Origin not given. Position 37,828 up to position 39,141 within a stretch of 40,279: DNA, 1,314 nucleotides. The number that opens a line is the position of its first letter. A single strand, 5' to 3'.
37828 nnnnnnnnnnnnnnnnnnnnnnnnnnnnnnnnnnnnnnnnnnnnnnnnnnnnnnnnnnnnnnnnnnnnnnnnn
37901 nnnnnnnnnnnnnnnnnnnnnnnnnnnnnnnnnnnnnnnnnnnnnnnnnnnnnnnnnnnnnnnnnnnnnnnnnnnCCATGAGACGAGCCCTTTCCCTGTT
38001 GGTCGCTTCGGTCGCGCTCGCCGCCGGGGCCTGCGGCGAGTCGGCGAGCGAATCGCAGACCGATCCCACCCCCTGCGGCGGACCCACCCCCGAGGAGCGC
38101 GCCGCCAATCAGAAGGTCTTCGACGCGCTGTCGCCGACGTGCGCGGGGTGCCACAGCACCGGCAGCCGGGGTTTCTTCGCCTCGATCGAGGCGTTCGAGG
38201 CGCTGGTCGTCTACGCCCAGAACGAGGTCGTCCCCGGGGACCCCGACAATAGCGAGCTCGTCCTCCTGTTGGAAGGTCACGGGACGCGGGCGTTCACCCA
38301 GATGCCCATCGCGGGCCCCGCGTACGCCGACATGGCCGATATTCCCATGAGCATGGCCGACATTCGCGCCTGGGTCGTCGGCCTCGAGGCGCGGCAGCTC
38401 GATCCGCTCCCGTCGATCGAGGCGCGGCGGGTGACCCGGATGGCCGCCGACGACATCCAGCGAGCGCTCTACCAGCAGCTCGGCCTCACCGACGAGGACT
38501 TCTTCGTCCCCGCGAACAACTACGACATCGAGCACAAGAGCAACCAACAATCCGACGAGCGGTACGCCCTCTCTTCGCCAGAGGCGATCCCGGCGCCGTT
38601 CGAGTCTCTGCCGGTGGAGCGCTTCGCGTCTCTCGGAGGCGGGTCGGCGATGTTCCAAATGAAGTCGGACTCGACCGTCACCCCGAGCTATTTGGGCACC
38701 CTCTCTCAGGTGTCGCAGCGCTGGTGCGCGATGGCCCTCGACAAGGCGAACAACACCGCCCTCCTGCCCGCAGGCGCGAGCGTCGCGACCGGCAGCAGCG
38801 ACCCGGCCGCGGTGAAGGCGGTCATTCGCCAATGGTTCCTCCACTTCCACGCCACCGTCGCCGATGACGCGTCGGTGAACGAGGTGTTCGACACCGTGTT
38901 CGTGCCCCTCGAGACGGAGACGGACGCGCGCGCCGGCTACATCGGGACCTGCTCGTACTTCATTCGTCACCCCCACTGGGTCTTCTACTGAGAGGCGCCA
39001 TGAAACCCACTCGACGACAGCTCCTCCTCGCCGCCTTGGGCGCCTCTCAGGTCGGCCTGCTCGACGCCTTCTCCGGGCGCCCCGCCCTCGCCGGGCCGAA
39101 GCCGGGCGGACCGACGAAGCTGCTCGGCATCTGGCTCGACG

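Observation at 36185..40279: Three-gene secreted cluster: two CxxCH-motif lipoproteins plus a Tat-signal partner (truncated by the window)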

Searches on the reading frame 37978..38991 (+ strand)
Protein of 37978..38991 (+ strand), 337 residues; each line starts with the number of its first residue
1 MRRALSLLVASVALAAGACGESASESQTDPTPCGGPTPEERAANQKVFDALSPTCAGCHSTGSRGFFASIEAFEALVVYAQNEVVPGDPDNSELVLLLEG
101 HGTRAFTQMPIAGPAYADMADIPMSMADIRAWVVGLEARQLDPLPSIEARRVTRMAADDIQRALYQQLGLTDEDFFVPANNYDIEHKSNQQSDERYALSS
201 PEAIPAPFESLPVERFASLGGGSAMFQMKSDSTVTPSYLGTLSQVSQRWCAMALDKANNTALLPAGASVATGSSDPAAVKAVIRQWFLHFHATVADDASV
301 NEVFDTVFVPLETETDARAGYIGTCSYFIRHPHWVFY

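Call 9: search_protein_families(library=pfam, proteins=[window:37978-38988:+], max_evalue=1)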
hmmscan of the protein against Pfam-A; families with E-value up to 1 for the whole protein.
window:37978-38988:+ (337 aa): 1 family
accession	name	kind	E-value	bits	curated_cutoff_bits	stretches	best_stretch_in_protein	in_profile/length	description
PF14376.11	Haem_bd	-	0.21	12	27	1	37-77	24-65/133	Haem-binding domain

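Call 10: search_protein_families(library=ncbifam, proteins=[window:37978-38988:+], max_evalue=1)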
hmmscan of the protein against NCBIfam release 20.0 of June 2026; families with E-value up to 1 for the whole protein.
window:37978-38988:+ (337 aa): 3 families
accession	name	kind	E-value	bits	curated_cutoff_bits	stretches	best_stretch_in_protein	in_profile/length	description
NF045774.1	cytochro_C551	exception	0.00031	20.7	118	1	1-62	1-57/110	cytochrome c551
NF047812.1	LIC11213_lipo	equivalog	0.015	15.5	100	1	24-108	25-101/118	LIC11213 family lipoprotein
NF008262.1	PRK11033.1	equivalog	0.14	10.5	1005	1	213-284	407-478/731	zinc/cadmium/mercury/lead-transporting ATPase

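Call 11: find_encoding_contigs(protein=window:37978-38991:+, flank=10000, max_places=6)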
Protein window:37978-38991:+ (337 aa): 4 contigs read that carry it; 4 places shown.
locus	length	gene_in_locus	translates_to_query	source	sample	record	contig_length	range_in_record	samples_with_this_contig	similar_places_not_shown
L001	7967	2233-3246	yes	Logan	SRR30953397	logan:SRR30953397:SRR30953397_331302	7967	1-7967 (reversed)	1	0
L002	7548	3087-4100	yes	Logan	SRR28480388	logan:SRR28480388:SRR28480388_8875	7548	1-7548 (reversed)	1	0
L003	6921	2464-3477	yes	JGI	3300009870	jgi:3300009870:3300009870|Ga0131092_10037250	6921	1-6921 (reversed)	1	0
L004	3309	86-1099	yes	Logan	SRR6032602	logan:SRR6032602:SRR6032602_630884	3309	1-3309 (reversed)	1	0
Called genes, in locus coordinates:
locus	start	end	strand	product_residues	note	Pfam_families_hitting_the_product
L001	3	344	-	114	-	?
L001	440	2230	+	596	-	-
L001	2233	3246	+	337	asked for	-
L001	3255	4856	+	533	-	PF07394:DUF1501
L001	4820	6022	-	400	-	-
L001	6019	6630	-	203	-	-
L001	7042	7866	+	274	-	-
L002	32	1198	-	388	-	PF00989:PAS (weak), PF00512:HisKA (weak), PF02518:HATPase_c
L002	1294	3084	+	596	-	-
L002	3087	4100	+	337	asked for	-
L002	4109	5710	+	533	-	PF07394:DUF1501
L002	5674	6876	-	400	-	-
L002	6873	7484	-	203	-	-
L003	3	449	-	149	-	?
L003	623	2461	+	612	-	-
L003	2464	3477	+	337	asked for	-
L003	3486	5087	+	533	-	PF07394:DUF1501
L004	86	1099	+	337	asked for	-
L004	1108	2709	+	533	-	PF07394:DUF1501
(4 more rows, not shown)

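Call 12: search_protein_families(library=pfam, proteins=[L001:3255-4853:+, L001:4820-6022:-, L001:6019-6630:-, L001:7042-7866:+], max_evalue=0.1)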
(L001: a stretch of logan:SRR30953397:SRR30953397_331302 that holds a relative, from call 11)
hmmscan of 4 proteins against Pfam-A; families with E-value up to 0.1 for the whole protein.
L001:3255-4853:+ (533 aa): 1 family
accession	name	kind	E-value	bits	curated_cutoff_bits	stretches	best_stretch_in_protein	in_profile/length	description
PF07394.17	DUF1501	-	1.5e-14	54.4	27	1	369-514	243-366/390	Protein of unknown function (DUF1501)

L001:4820-6022:- (400 aa): 5 families
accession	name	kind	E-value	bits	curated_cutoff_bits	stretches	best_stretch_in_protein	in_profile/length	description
PF09699.15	Paired_CXXCH_1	-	0.00015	21.8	20.6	0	130-150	15-37/41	Doubled CXXCH motif (Paired_CXXCH_1)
PF22113.1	Mtrc-MtrF_II-IV_dom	-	0.00091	19.2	30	1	33-91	121-174/176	Outer membrane cytochrome MtrC/MtrF-like, domains II/IV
PF14522.11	Cytochrome_C7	-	0.0038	17.5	24.8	0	32-100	13-67/67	Cytochrome c7 and related cytochrome c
PF02085.21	Cytochrom_CIII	-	0.0068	17.2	22.9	0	143-182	47-83/101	Class III cytochrome C family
PF03264.19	Cytochrom_NNT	-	0.061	13.5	24.1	1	141-184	35-75/174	NapC/NirT cytochrome c family, N-terminal region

L001:6019-6630:- (203 aa): 0 families

L001:7042-7866:+ (274 aa): 0 families

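Call 16: find_homologous_proteins(query=window:37978-38988:+)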
Query window:37978-38988:+ (337 aa): 170 proteins with E <= 0.001 among 8000 candidates; the best 120 are listed.
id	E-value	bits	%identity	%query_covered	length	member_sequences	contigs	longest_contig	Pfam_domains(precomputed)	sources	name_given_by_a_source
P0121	2.5e-223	758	100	100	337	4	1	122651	-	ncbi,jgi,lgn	-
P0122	2.0e-198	676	86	100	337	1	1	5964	-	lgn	-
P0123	1.9e-178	611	81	95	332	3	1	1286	-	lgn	-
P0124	7.7e-154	530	67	100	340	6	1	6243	-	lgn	-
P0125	7.6e-151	520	70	96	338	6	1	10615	-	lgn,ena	-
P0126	1.7e-149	516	67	100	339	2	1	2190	-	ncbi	-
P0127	2.2e-149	515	69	98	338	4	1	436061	-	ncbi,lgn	-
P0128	2.9e-145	502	66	99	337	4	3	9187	-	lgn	-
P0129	5.0e-144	498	65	95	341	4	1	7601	-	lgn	-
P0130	5.4e-144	498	65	99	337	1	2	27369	-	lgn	-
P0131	5.7e-144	497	69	91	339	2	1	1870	-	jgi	-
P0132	3.1e-143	495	65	100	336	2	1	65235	-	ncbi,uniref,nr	ncbi:hypothetical protein [Polyangium sp. 6x1]|uniref:hypothetical protein n=1 Tax=Polyangium sp. 6x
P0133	4.8e-140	485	64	100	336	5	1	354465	-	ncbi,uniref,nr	ncbi:hypothetical protein [Polyangium sp. 15x6]|uniref:hypothetical protein n=1 Tax=Polyangium sp. 1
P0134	2.2e-138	479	66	93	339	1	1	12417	-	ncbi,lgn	-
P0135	1.6e-137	476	64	97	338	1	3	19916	-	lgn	-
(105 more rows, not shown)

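Call 23: find_related_loci(query=A2, collection=genome_contigs, flank=8000)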
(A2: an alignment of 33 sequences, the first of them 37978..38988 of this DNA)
Query A2 (337 aa) in genome_contigs; peptide patterns used: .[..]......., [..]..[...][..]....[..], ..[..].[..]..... (x = any residue, [..] = any of these).
111 stretches matched a pattern; 61 encode a relative of the query (tblastn E <= 1e-3); 59 distinct loci.
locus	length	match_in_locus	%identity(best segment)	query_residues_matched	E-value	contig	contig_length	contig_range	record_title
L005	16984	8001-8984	69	7-337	3e-157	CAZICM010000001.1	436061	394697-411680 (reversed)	MAG TPA_asm: uncultured Polyangiaceae bacterium isolate binchicken_co16_258 genome assembly, contig: NODE_10_length_4360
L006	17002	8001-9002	65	2-337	3e-151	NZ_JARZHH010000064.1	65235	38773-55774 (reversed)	Polyangium sp. 6x1 NODE_64_length_65235_cov_19.465657, whole genome shotgun sequence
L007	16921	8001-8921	69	33-337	4e-148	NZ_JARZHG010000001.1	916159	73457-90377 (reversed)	Polyangium sp. y55x31 NODE_1_length_916159_cov_16.227956, whole genome shotgun sequence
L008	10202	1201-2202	63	5-337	2e-145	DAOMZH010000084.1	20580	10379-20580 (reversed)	MAG TPA_asm: Polyangium sp. isolate AMR_MDS_5605 NODE_352_length_20580_cov_7.461194, whole genome shotgun sequence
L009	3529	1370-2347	65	9-337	5e-150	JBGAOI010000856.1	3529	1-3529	MAG: Polyangium sp. isolate MAG_MBR_AS.73 MBRAS-73_NODE_856_length_3529_cov_2.953940, whole genome shotgun sequence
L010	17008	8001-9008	61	1-337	3e-138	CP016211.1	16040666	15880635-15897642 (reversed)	Minicystis rosea strain DSM 24000 chromosome, complete genome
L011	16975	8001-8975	62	19-337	2e-134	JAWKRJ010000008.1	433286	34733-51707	MAG: Polyangiaceae bacterium isolate BC1.186 BC1.186.fa-8, whole genome shotgun sequence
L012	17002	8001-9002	59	8-337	5e-134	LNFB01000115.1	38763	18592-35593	MAG: Deltaproteobacteria bacterium Ga0077550 Ga0077550_1087.1, whole genome shotgun sequence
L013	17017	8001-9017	57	3-337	4e-133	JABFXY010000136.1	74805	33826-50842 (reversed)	MAG: Polyangiaceae bacterium isolate Bin8.16 NODE_71_length_74805_cov_5.736810, whole genome shotgun sequence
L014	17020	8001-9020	59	1-337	1e-126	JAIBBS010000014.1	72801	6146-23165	MAG: Nannocystaceae bacterium isolate SSF46 NODE_6258_length_72801_cov_98.313895, whole genome shotgun sequence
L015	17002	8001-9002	63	2-337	8e-145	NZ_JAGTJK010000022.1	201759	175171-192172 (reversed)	Polyangium jinanense strain SDU13 Scaffold22, whole genome shotgun sequence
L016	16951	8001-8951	58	29-337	2e-122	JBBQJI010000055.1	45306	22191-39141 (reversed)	MAG: Nannocystales bacterium isolate Co_metawrap_738 Cmw_738_k141_4757120_length_45306_cov_26.8906, whole genome shotgun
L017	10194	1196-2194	54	1-336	6e-114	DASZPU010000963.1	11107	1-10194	MAG TPA_asm: Nannocystaceae bacterium isolate SMAG_U5979 k141_103202, whole genome shotgun sequence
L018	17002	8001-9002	64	2-337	3e-148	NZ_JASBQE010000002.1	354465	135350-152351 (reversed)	Polyangium sp. 15x6 NODE_2_length_354465_cov_14.889699, whole genome shotgun sequence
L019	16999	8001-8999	48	1-337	3e-96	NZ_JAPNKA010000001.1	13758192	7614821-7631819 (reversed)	Archangium lansingense strain MIWBW ctg.000000F, whole genome shotgun sequence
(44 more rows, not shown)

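Call 26: search_protein_families(library=pfam, alignment_id=A2, max_evalue=0.1)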
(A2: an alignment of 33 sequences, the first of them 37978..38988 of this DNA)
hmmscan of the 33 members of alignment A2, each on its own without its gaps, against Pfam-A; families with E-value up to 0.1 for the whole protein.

A. member 1, window:37978-38988:+ (337 aa): 0 families

B. families by the number of members that match (of 33 scanned): 4 families
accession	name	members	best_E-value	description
PF14376.11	Haem_bd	2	0.034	Haem-binding domain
PF16827.10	zf-HC3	1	0.06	zinc-finger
PF07635.16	PSCyt1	1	0.075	Planctomycete cytochrome C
PF05872.18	HerA_C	1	0.079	Helicase HerA-like C-terminal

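Call 28: predict_structure(alignment_id=A2)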
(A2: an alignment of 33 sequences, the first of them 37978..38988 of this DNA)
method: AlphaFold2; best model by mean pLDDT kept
length: 337 residues; sequences in the alignment: 33
mean_pLDDT: 78.5   pTM: 0.54
mean pLDDT of the five models: 78.5, 77.1, 76.2, 75.7, 70.8
residues with pLDDT >= 90: 128; 70-90: 120; 50-70: 38; < 50: 51
segments of 3 or more residues with pLDDT < 50: 1-4, 6-32, 62-65, 148-154, 227-234
pLDDT, mean of each block of 10 residues (from residue 1): 44 41 37 73 94 72 58 86 93 95 85 88 95 91 54 58 86 87 83 78 75 72 53 59 87 92 91 97 94 92 98 96 94 67
secondary structure, 60 per line:
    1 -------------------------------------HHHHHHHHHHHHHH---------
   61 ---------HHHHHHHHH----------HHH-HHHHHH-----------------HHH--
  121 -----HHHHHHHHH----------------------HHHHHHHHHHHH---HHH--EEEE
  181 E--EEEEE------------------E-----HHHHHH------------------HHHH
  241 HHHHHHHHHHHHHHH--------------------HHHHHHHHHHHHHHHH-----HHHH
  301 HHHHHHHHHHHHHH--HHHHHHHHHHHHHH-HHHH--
elements in order: H38-51 H70-78 H93-98 H126-134 H157-168 E177-181 E184-188 H213-218 H237-255 H276-291 H297-314 H317-330 H332-335

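Call 30: search_solved_structures(query=A2, max_evalue=1)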
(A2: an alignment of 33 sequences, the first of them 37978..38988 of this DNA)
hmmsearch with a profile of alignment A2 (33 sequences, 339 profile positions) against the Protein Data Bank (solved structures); distinct sequences matched with E-value up to 1: 2.
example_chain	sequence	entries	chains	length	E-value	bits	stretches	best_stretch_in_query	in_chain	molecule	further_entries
3wfl_A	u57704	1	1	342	0.052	15.7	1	61-128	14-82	beta-mannanase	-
3tnu_A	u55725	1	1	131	0.71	12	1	65-148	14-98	Keratin, type I cytoskeletal 14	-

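Call 31: search_solved_structures(query=L001:3255-4853:+, max_evalue=1)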
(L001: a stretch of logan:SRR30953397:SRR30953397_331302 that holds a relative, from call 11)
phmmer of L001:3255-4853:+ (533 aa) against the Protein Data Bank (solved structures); distinct sequences matched with E-value up to 1: 1.
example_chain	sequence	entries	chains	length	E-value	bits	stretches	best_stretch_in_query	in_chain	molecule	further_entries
9ya0_JA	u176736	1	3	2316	0.22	13.2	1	152-224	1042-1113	PCR10, TGME49_298010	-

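Call 46: fold_search(model_id=the predicted structure, library=pdb)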
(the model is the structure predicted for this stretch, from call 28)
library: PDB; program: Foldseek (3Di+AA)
matches with E <= 10: 5; with E <= 0.001: 0
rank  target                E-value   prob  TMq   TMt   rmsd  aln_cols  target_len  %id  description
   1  9iy1_A                7.4e+00  0.02  0.12  0.10  18.3       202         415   12  P450 BS beta mutant F46A (released 2025-04-30)
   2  8s81_A                7.7e+00  0.06  0.13  0.11  15.0       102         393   16  VirC mutant C114A-Q334A-R335A-R338A (released 2024-11-13)
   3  7rro_YB               8.9e+00  0.02  0.13  0.18  16.8       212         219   10  Structure of the 48-nm repeat doublet microtubule from bovine tracheal cilia (released 2021-10-27)
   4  2lpi_MODEL_1_A        9.8e+00  0.04  0.15  0.29   9.9       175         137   11  NMR structure of a monomeric mutant (A72R) of major ampullate spidroin 1 N-terminal domain (released 2012-06-27)
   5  4p96_A                9.8e+00  0.01  0.11  0.13  17.1       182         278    7  FadR, Fatty Acid Responsive Transcription Factor from Vibrio cholerae (released 2015-02-04)

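Call 49: search_protein_representatives(alignment_id=A2)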
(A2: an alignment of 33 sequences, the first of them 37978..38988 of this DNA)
Query: 33 sequences, 339 profile positions. Proteins with E-value up to 0.001 (for the whole library): 393; up to 1e-10: 223; up to 1e-30: 136. The best 150 are listed.
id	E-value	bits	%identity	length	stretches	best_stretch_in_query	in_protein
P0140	1.7e-147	507.3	-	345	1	7-339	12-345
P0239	1.2e-136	471.5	-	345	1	1-339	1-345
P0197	1.2e-130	451.8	-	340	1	10-339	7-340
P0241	2.7e-125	434.3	-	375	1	27-339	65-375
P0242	8.2e-113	393.2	-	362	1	21-338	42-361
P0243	8.2e-113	393.2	-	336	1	2-339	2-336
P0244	5.7e-106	370.7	-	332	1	2-339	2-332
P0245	4.3e-105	367.8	-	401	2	40-315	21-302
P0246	7.8e-105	367.0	-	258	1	79-339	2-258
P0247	1.8e-104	365.8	-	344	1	9-339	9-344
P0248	6.6e-104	363.9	-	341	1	1-339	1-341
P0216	4.3e-99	348.1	-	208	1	132-339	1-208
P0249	1.8e-97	342.8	-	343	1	9-339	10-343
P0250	7.6e-96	337.4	-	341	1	10-338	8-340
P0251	2.4e-94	332.5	-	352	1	26-339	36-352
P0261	3.7e-78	279.3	-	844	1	31-339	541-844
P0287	9.4e-65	235.2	-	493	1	36-337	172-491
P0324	3.2e-52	194.0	-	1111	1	43-337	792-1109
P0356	3.9e-40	154.3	-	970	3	43-143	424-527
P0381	3.0e-26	108.6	-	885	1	28-140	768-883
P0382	8.0e-26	107.2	-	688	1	38-174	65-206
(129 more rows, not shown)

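Call 51: search_protein_families(library=pfam, proteins=[P0261, P0382, P0356, P0324, P0381, P0287], max_evalue=0.01)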
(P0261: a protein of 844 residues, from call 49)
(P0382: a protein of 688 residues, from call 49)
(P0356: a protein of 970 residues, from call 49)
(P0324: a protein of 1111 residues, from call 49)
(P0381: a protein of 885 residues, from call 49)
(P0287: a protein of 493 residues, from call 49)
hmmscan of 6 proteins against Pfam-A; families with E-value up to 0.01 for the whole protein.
P0261 (844 aa): 1 family
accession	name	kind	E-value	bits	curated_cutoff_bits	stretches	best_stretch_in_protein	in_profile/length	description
PF07627.16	PSCyt3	-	0.0001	22.9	27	1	307-381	3-93/98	Protein of unknown function (DUF1588)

P0382 (688 aa): 6 families
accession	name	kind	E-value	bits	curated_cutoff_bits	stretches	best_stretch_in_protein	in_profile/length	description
PF07631.16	PSD4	-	2.1e-43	148.3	23.3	1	347-475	1-128/128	Protein of unknown function (DUF1592)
PF07627.16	PSCyt3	-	9.7e-37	125.6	27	1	493-589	1-97/98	Protein of unknown function (DUF1588)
PF07626.16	PSD3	-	6.6e-21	75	23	1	188-251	1-64/65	Protein of unknown function (DUF1587)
PF07637.16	PSD5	-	1.3e-19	70.7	34.2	1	272-333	1-62/62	Protein of unknown function (DUF1595)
PF07624.16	PSD2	-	5.2e-15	55.4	25.8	1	610-679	4-74/74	Protein of unknown function (DUF1585)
PF14376.11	Haem_bd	-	0.0032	17.9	27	0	65-104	25-64/133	Haem-binding domain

P0356 (970 aa): 3 families
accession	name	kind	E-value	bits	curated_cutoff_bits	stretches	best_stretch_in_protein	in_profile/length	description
PF07635.16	PSCyt1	-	9.9e-15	55.3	22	2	294-351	1-58/59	Planctomycete cytochrome C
PF13442.11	Cytochrome_CBB3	-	0.00051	20.7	27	0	285-308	8-27/68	Cytochrome C oxidase, cbb3-type, subunit III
PF00034.26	Cytochrom_C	-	0.005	18.6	21.3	0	703-737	8-45/90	Cytochrome c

P0324 (1111 aa): 9 families
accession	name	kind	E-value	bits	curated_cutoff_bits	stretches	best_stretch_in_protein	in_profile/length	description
PF00041.27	fn3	-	2.5e-55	185.1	25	7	519-587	4-70/84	Fibronectin type III domain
PF25059.1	FN3_DSCAM-DSCAML_C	-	8.4e-17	61.7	39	0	660-700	45-84/89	DSCAM/DSCAML C-terminal Fn3-like domain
PF16656.11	Pur_ac_phosph_N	-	5.5e-16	59.4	30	1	518-595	1-88/93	Purple acid Phosphatase, N-terminal domain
PF18370.7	RGI_lyase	-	6.9e-12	46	27.8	0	54-121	10-75/86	Rhamnogalacturonan I lyases beta-sheet domain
PF10179.15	NDNF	-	1.1e-06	29.2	27.3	0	528-595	52-118/127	Neuron-derived neurotrophic factor, first Fn(III) domain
PF09294.16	Interfer-bind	-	0.00019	22.1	21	0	548-591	47-90/104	Interferon-alpha/beta receptor, fibronectin type III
PF12245.14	Big_3_2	-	0.001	19.7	23.3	0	672-689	96-113/122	Bacterial Ig-like domain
PF13750.12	Big_3_3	-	0.0016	18.6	27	0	387-409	120-142/157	Bacterial Ig-like domain (group 3)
PF07495.19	Y_Y_Y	-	0.0025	18.1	26.6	0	578-599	39-60/65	Y_Y_Y domain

P0381 (885 aa): 12 families
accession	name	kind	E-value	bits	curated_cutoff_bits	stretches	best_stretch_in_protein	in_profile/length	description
PF00041.27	fn3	-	1.2e-54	182.9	25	8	699-771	5-78/84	Fibronectin type III domain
PF25059.1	FN3_DSCAM-DSCAML_C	-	3.7e-10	40.5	39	0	738-778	42-82/89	DSCAM/DSCAML C-terminal Fn3-like domain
PF18370.7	RGI_lyase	-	1.3e-07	32.3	27.8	0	237-302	15-81/86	Rhamnogalacturonan I lyases beta-sheet domain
PF10179.15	NDNF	-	4.9e-07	30.3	27.3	0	739-777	87-125/127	Neuron-derived neurotrophic factor, first Fn(III) domain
PF16656.11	Pur_ac_phosph_N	-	7e-07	30.2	30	0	717-769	37-87/93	Purple acid Phosphatase, N-terminal domain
PF19077.6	Big_13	-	3e-06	28.1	27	0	722-776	50-100/102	Bacterial Ig-like domain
PF13750.12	Big_3_3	-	1.6e-05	25.1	27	0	709-771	83-141/157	Bacterial Ig-like domain (group 3)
PF25529.1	Ig_ENGASE1_C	-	2.8e-05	24.6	27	0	306-388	5-81/117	ENGASE1-like, C-terminal immunoglobulin-like domain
PF07495.19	Y_Y_Y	-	0.0002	21.6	26.6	0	94-117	35-58/65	Y_Y_Y domain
PF25788.1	Ig_Rha78A_N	-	0.00048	20.8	27.4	0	705-778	15-101/105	Rha78A-like, N-terminal immunoglobulin domain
PF16323.11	DUF4959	-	0.0013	19.4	32.9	0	462-497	70-105/106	Domain of unknown function (DUF4959)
PF12245.14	Big_3_2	-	0.0082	16.8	23.3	0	752-771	95-114/122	Bacterial Ig-like domain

P0287 (493 aa): 2 families
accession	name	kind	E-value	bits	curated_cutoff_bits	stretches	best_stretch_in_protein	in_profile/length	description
PF00041.27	fn3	-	3.2e-08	34.1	25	1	93-161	6-78/84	Fibronectin type III domain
PF16656.11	Pur_ac_phosph_N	-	0.0012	19.7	30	1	129-162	56-87/93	Purple acid Phosphatase, N-terminal domain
